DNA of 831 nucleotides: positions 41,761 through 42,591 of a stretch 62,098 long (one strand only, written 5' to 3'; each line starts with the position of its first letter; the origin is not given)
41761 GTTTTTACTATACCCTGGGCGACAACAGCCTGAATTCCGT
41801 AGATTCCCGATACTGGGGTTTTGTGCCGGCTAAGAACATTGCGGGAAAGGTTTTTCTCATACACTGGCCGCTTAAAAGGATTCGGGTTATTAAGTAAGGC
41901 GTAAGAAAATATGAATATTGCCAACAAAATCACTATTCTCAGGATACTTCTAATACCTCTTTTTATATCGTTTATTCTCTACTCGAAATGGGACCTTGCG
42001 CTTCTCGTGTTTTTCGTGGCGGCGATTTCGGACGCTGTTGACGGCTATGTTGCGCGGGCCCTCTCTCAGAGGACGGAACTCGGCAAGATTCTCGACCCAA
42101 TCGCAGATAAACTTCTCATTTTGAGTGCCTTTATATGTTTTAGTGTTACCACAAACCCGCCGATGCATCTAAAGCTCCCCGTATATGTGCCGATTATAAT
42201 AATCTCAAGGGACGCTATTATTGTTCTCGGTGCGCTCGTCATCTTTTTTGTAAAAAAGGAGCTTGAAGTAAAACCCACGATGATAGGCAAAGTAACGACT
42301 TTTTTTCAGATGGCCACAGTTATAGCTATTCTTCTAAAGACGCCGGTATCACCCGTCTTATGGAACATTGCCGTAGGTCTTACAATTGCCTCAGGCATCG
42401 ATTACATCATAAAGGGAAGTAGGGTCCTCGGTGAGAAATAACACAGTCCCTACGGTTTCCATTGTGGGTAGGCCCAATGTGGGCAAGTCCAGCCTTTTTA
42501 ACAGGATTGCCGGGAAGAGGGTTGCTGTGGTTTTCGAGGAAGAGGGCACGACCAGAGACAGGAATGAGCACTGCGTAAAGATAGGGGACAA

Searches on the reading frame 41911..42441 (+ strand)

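Call 76: search_protein_families(library=pfam, proteins=[window:41911-42441:+], max_evalue=0.00001)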
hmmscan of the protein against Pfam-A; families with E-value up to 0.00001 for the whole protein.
window:41911-42441:+ (176 aa): 1 family
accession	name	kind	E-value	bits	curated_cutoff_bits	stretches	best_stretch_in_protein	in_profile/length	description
PF01066.26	CDP-OH_P_transf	-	9.4e-36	123.9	22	1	1-159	1-151/152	CDP-alcohol phosphatidyltransferase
